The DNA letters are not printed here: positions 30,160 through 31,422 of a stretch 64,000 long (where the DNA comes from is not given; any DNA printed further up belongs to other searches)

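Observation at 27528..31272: Compact four-gene type II CBASS anti-phage operon (CD-NTase, Cap2, Cap3, 2TM effector) on foreign AT-rich DNA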

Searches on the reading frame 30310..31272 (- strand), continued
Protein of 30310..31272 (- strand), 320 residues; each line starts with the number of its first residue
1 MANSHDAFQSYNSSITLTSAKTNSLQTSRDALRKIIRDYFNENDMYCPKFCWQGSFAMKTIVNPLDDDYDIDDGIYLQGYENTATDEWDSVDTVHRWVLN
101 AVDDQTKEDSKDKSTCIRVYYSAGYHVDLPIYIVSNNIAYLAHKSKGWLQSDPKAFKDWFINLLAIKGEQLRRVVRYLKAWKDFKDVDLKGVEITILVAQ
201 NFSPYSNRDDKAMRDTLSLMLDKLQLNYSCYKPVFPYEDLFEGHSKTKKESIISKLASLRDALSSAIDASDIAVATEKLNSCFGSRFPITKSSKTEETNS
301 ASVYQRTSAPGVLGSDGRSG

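Call 38: find_encoding_contigs(protein=P0156, flank=10000, max_places=3)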
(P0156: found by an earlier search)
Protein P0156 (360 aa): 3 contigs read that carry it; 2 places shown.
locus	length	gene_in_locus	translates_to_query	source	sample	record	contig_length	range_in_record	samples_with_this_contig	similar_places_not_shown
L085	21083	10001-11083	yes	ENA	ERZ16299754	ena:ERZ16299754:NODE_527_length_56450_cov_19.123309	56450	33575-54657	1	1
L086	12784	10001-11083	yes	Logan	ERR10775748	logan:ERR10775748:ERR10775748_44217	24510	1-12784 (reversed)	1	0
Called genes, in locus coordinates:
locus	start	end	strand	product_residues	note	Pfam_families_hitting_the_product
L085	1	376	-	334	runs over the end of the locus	PF01557:FAA_hydrolase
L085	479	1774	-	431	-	PF00349:Hexokinase_1, PF03727:Hexokinase_2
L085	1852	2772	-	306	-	PF01261:AP_endonuc_2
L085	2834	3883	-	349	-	PF01113:DapB_N (faint), PF01118:Semialdhyde_dh (weak), PF01408:GFO_IDH_MocA, PF02629:CoA_binding (weak), PF22725:GFO_IDH_MocA_C3, PF02894:GFO_IDH_MocA_C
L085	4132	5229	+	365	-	PF01408:GFO_IDH_MocA, PF22725:GFO_IDH_MocA_C3, PF02894:GFO_IDH_MocA_C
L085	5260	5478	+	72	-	-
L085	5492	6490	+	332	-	PF01261:AP_endonuc_2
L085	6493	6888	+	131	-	PF19906:CGDB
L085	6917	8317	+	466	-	PF07690:MFS_1, PF13347:MFS_2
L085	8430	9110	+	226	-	PF12833:HTH_18, PF00165:HTH_AraC (weak)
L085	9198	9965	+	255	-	PF01261:AP_endonuc_2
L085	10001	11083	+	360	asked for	PF01408:GFO_IDH_MocA, PF02894:GFO_IDH_MocA_C, PF22725:GFO_IDH_MocA_C3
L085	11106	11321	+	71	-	-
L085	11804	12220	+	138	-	PF04545:Sigma70_r4 (weak)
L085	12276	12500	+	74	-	PF12645:HTH_16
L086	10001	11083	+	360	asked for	PF01408:GFO_IDH_MocA, PF02894:GFO_IDH_MocA_C, PF22725:GFO_IDH_MocA_C3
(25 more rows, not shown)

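Call 41: find_encoding_contigs(protein=P0124, flank=10000, max_places=3)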
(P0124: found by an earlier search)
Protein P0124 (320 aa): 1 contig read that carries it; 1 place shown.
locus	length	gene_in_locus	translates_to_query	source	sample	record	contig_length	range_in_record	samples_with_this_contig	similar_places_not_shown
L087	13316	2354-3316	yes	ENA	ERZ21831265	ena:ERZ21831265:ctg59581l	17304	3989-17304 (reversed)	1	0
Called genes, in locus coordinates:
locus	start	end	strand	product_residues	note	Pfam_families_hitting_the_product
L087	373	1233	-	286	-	PF08843:AbiEii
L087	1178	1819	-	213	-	-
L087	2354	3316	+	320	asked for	PF18144:SMODS, PF21654:DncV-like_NTFase, PF21713:DncV_C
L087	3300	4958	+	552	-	PF14461:Prok-E2_B, PF00899:ThiF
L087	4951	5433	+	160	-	PF14464:Prok-JAB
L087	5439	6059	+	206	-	PF18153:Cap15_CD_rec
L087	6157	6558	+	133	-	-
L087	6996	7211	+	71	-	-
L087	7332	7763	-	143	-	PF01527:HTH_Tnp_1, PF13384:HTH_23 (weak), PF13518:HTH_28 (faint), PF13551:HTH_29 (weak)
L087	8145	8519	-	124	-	-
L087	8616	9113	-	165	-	PF01380:SIS (weak)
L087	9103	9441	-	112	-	PF00294:PfkB (weak)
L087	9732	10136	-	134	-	-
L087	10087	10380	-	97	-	-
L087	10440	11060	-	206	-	-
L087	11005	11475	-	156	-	-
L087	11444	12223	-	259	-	-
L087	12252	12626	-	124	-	-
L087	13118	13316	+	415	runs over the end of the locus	PF02310:B12-binding, PF04055:Radical_SAM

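Call 42: find_encoding_contigs(protein=P0126, flank=10000, max_places=3)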
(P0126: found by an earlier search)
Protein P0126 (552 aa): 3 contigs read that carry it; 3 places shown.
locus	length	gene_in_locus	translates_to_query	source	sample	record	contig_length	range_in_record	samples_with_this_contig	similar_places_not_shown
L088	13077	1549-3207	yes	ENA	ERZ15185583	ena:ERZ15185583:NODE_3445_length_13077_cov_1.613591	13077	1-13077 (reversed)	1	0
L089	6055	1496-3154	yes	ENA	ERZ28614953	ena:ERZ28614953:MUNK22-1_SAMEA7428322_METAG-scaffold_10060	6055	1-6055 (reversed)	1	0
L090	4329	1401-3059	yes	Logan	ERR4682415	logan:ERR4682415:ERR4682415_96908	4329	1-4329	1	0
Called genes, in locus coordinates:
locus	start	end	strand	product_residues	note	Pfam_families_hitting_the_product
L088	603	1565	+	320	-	PF18144:SMODS, PF21654:DncV-like_NTFase, PF21713:DncV_C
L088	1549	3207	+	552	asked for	PF14461:Prok-E2_B, PF00899:ThiF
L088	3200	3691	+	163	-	PF14464:Prok-JAB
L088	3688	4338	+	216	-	PF18153:Cap15_CD_rec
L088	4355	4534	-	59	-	-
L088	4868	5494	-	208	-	PF00239:Resolvase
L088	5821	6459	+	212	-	PF12950:TaqI_C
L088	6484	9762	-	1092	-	PF25120:DUF7814 (faint), PF20473:MmeI_Mtase (faint), PF07669:Eco57I, PF02384:N6_Mtase (weak), PF12950:TaqI_C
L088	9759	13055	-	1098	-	PF13091:PLDc_2, PF04851:ResIII, PF00270:DEAD (faint), PF00176:SNF2-rel_dom (weak), PF00271:Helicase_C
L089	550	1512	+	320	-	PF18144:SMODS, PF21654:DncV-like_NTFase, PF21713:DncV_C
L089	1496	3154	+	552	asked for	PF14461:Prok-E2_B, PF00899:ThiF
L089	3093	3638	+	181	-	PF14464:Prok-JAB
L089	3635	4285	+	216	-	PF18153:Cap15_CD_rec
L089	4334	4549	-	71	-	-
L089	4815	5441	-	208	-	PF00239:Resolvase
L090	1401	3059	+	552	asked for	PF14461:Prok-E2_B, PF00899:ThiF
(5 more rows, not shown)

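Call 55: predict_structure(alignment_id=A1)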
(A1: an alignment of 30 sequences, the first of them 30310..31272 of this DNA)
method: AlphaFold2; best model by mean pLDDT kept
length: 320 residues; sequences in the alignment: 30
mean_pLDDT: 87.7   pTM: 0.82
mean pLDDT of the five models: 87.7, 83.2, 82.0, 79.9, 77.0
residues with pLDDT >= 90: 216; 70-90: 69; 50-70: 10; < 50: 25
segments of 3 or more residues with pLDDT < 50: 295-315, 317-320
pLDDT, mean of each block of 10 residues (from residue 1): 92 92 88 94 92 85 75 89 91 95 85 93 82 92 93 89 95 97 94 96 95 98 97 92 97 98 96 94 93 50 43 43
secondary structure, 60 per line:
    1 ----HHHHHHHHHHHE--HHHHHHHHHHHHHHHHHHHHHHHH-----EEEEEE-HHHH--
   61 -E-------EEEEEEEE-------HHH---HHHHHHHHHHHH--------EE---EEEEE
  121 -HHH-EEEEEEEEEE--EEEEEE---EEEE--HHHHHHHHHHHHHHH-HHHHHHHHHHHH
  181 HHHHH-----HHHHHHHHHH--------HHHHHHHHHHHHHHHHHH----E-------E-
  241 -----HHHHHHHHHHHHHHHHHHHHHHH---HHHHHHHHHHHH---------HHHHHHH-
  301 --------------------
elements in order: H5-15 H19-42 E48-53 H55-58 E70-77 H91-102 E116-120 E126-135 E138-143 E147-150 H153-167 H169-185 H191-200 H209-226 H246-268 H272-283 H293-299

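Call 58: fold_search(model_id=the predicted structure, library=pdb)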
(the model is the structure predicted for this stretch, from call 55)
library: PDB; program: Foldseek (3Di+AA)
matches with E <= 10: 460; with E <= 0.001: 320
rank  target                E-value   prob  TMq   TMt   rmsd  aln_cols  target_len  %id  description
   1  7ljo                  5.3e-25  1.00  0.83  0.91   2.2       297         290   33  Structure of the Bacteroides fragilis CD-NTase CdnB in complex with ADP (released 2021-06-02)
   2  8yss                  1.1e-21  1.00  0.76  0.74   4.6       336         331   28  Crystal structure of the apo form of Deinococcus wulumuqiensis CD-NTase DwCdnB (released 2025-01-29)
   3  8ysi                  1.4e-21  1.00  0.76  0.75   4.4       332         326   29  Crystal structure of the Deinococcus wulumuqiensis CD-NTase DwCdnB in complex with UTP (released 2025-01-29)
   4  8ysc                  2.5e-21  1.00  0.77  0.76   4.5       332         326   30  Crystal structure of the Deinococcus wulumuqiensis CD-NTase DwCdnB in complex with ATP (form 1) (released 2025-01-29)
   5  8ysk                  2.6e-21  1.00  0.77  0.75   4.4       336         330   30  Crystal structure of the Deinococcus wulumuqiensis CD-NTase DwCdnB in complex with UTP Mn (released 2025-01-29)
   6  8yse                  1.3e-20  1.00  0.77  0.75   4.4       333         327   29  Crystal structure of the Deinococcus wulumuqiensis CD-NTase DwCdnB in complex with dATP (released 2025-01-29)
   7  8ysd                  2.7e-20  1.00  0.76  0.73   4.7       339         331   29  Crystal structure of the Deinococcus wulumuqiensis CD-NTase DwCdnB in complex with ATP (form 2) (released 2025-01-29)
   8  8yso                  3.6e-20  1.00  0.77  0.79   3.3       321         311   29  Crystal structure of the Deinococcus wulumuqiensis CD-NTase DwCdnB Ear-cut mutant in complex with ATP (released 2025-01-29)
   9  8ysg                  6.1e-20  1.00  0.73  0.73   4.5       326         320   30  Crystal structure of the Deinococcus wulumuqiensis CD-NTase DwCdnB in complex with GTP (released 2025-01-29)
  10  8ysn                  1.2e-19  1.00  0.75  0.76   3.7       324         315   29  Crystal structure of the Deinococcus wulumuqiensis CD-NTase DwCdnB Ear-cut mutant (released 2025-01-29)
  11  4txz_B                1.2e-15  1.00  0.77  0.67   3.6       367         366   21  Crystal structure of Vibrio cholerae DncV cyclic AMP-GMP synthase in complex with nonhydrolyzable GTP (released 2014-08-13)
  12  4ty0_B                3.0e-15  1.00  0.75  0.67   3.6       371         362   21  Crystal structure of Vibrio cholerae DncV cyclic AMP-GMP synthase in complex with linear intermediate 5' pppA(3',5')pG (released 2014-08-13)
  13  4txz_A                4.8e-15  1.00  0.77  0.67   3.5       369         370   21  Crystal structure of Vibrio cholerae DncV cyclic AMP-GMP synthase in complex with nonhydrolyzable GTP (released 2014-08-13)
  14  4ty0_A                7.5e-15  1.00  0.76  0.65   3.4       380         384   20  Crystal structure of Vibrio cholerae DncV cyclic AMP-GMP synthase in complex with linear intermediate 5' pppA(3',5')pG (released 2014-08-13)
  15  4u0m_A                9.8e-15  1.00  0.77  0.64   3.6       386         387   20  Structure of the Vibrio cholerae di-nucleotide cyclase (DncV) mutant D193N in complex with ATP, GTP and 5MTHFGLU2 (released 2014-09-17)
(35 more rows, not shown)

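Call 72: search_dna_similar(query=window:30310-31272:-, collection=plasmids, mode=protein, max_rows=12)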
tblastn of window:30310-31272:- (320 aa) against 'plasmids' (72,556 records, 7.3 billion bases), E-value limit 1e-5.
Records with a match: 314; places in all: 318; records where one place covers at least 80% of the query: 63.
Best place of each record, by identity: <60% 314.
By first word of the organism name: Klebsiella 123; Acinetobacter 40; Ralstonia 32; Enterococcus 25; Agrobacterium 14; Bradyrhizobium 10; Raoultella 8; Rhizobium 5; Bacillus 4; Mesorhizobium 4; and 37 more.
By predicted mobility (MOB-suite, as given by PLSDB): conjugative 147; mobilizable 114; non-mobilizable 53.
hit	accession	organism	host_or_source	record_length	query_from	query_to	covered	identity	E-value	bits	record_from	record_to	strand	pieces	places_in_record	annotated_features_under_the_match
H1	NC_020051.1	Gloeocapsa sp. PCC 7428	-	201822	1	249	78%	47.0%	7e-51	187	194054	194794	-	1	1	cyclic GMP-AMP synthase DncV-like nucleotidyltransferase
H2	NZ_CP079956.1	Macrococcus sp. 19Msa1099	pure culture,pork meat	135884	1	318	99%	32.8%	1e-41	160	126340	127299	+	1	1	cyclic GMP-AMP synthase DncV-like nucleotidyltransferase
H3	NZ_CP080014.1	Macrococcoides caseolyticum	calf,pure culture,nasal swab sample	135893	1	318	99%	32.8%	1e-41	160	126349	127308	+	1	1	cyclic GMP-AMP synthase DncV-like nucleotidyltransferase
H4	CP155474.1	Fibrella sp. ES10-3-2-2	single cell,soil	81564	1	305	95%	34.0%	1e-37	149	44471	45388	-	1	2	CBASS cGAMP synthase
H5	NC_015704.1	Runella slithyformis DSM 19594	fresh water lake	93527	1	301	94%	32.5%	2e-32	134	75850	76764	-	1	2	nucleotidyltransferase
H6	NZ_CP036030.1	Bacillus mycoides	cell culture,soil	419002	1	295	92%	32.1%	8e-18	91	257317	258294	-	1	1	nucleotidyltransferase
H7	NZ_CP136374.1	Bacillus mycoides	whole organism,soil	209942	1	295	92%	32.0%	2e-18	93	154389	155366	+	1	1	nucleotidyltransferase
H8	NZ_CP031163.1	Deinococcus wulumuqiensis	cell culture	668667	1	320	100%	29.4%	2e-17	91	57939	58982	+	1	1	nucleotidyltransferase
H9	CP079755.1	Klebsiella grimontii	cell culture,urine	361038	1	295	92%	31.7%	2e-17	90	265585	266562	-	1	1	nucleotidyltransferase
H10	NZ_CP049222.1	Agrobacterium tumefaciens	Clematis,cell culture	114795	4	315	98%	29.7%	1e-17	91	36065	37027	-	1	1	cyclic GMP-AMP synthase DncV-like nucleotidyltransferase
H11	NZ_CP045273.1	Priestia megaterium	pure culture,Paper surface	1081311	8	315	96%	29.5%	1e-12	76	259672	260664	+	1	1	none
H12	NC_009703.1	Vibrio vulnificus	diseased eel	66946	1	288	90%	30.0%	4e-12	74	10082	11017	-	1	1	nucleotidyltransferase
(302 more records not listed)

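Call 73: search_dna_similar(query=window:30310-31272:-, collection=phages, mode=protein, max_rows=10)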
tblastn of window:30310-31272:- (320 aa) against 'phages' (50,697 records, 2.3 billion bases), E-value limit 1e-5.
Records with a match: 1; places in all: 1; records where one place covers at least 80% of the query: 0.
Best place of each record, by identity: <60% 1.
By first word of the organism name: Enterococcus 1.
By host as written in the record: Enterococcus faecalis 1.
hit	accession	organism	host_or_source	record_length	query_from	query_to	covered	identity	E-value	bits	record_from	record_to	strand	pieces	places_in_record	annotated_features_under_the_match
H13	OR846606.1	Enterococcus phage Efs 1-1-1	Enterococcus faecalis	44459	11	234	70%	28.9%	2e-8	62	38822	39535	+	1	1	record has no annotation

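Call 74: get_annotated_region(hit=H6, flank=3500)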
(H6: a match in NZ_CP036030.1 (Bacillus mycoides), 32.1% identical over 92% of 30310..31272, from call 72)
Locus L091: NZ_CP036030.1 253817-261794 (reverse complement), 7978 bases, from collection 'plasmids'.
description: Bacillus mycoides strain BPN54/2 plasmid p419
organism: Bacillus mycoides (NCBI taxid 1405)
taxonomy: Bacteria; Bacillota; Bacilli; Bacillales; Bacillaceae; Bacillus; Bacillus mycoides
host: -; source: cell culture,soil; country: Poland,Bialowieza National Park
typing (MOB-suite, as given by PLSDB): non-mobilizable; replicon rep_cluster_164
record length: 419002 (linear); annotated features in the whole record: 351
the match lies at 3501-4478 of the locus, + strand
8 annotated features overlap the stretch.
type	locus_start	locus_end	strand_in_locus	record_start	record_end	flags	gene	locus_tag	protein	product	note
CDS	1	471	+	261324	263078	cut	-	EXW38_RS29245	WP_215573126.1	AAA family ATPase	-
CDS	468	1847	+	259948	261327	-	-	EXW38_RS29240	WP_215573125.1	UvrD-helicase domain-containing protein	-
CDS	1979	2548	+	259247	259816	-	-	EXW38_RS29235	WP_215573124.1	hypothetical protein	-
CDS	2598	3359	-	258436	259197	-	-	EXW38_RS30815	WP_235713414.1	hypothetical protein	-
CDS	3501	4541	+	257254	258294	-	-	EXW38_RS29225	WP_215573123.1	nucleotidyltransferase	-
CDS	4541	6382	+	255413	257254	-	-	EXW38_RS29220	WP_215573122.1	ThiF family adenylyltransferase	-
CDS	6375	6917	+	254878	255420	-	-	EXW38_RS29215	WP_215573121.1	Mov34/MPN/PAD-1 family protein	-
CDS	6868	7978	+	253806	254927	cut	-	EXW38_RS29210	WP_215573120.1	SAVED domain-containing protein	-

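Call 75: get_annotated_region(hit=H8, flank=4500)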
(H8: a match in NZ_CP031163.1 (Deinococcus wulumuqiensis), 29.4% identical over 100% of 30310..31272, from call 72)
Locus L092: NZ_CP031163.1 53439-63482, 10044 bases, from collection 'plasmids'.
description: Deinococcus wulumuqiensis strain NEB 479 plasmid pDrdI, complete sequence
organism: Deinococcus wulumuqiensis (NCBI taxid 980427)
taxonomy: Bacteria; Deinococcota; Deinococci; Deinococcales; Deinococcaceae; Deinococcus; Deinococcus wulumuqiensis
host: -; source: cell culture; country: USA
typing (MOB-suite, as given by PLSDB): non-mobilizable
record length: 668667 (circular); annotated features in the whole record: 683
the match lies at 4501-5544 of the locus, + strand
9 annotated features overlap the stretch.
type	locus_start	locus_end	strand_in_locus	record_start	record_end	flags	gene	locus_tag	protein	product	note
CDS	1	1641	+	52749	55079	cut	-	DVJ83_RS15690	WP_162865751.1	ATP-binding protein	-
CDS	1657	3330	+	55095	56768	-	-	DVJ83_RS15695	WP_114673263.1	DEAD/DEAH box helicase family protein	-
CDS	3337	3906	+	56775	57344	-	-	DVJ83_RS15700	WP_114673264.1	hypothetical protein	-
CDS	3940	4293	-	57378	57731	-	-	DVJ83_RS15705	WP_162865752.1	hypothetical protein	-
CDS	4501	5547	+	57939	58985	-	-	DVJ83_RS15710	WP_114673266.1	nucleotidyltransferase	-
CDS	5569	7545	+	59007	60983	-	-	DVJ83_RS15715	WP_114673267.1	E2/UBC family protein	-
CDS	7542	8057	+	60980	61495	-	-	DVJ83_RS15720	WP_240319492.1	Mov34/MPN/PAD-1 family protein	-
CDS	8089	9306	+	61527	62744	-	-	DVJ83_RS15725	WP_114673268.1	SAVED domain-containing protein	-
CDS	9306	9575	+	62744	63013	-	-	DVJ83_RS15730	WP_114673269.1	hypothetical protein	-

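Call 82: search_protein_families(library=phrogs, proteins=[window:30310-31272:-], max_evalue=0.001)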
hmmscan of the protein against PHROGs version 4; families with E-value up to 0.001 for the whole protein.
window:30310-31272:- (320 aa): 2 families
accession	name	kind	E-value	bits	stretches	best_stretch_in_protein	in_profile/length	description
phrog_17525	-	unknown function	7e-26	92.1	1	3-298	2-296/428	-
phrog_20942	-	unknown function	4.6e-05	23.8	1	14-160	14-171/406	-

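Call 84: search_protein_families(library=pfam, proteins=[L046:3091-3651:+, L046:4623-5423:+, L053:7491-7994:+, L053:8984-9736:+, L054:7372-7986:+, L054:8992-9639:+, L068:7313-8005:+, L068:9062-9703:+, L043:7007-7996:+, L070:6876-7751:+], max_evalue=0.001)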
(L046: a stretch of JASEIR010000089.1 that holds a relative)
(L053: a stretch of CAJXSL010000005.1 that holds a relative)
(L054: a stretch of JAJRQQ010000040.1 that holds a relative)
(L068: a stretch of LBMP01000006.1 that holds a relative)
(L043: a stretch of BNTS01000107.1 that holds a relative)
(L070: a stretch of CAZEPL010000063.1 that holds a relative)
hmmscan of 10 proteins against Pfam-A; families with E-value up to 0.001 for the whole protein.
L046:3091-3651:+ (187 aa): 0 families

L046:4623-5423:+ (267 aa): 0 families

L053:7491-7994:+ (168 aa): 0 families

L053:8984-9736:+ (251 aa): 1 family
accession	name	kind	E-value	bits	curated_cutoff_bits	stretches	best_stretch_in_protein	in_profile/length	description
PF02810.21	SEC-C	-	4.1e-06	27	20.4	1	196-209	5-18/19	SEC-C motif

L054:7372-7986:+ (205 aa): 1 family
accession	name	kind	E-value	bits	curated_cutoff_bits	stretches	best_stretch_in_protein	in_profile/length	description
PF18153.7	Cap15_CD_rec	-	2.6e-09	37.9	31.2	1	67-191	5-118/122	Cap15, cyclic dinucleotide receptor domain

L054:8992-9639:+ (216 aa): 0 families

L068:7313-8005:+ (231 aa): 0 families

L068:9062-9703:+ (214 aa): 1 family
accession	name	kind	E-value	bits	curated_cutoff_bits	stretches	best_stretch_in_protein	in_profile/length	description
PF02810.21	SEC-C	-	7.8e-06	26.1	20.4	1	173-188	4-19/19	SEC-C motif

L043:7007-7996:+ (330 aa): 1 family
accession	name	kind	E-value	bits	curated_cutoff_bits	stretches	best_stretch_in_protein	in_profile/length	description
PF01734.28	Patatin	-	5.3e-29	102.2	27.7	1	11-191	1-188/191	Patatin-like phospholipase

L070:6876-7751:+ (292 aa): 1 family
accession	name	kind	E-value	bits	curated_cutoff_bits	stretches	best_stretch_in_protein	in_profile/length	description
PF06114.19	Peptidase_M78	-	2.2e-08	34.3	22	1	81-174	37-120/123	IrrE N-terminal-like domain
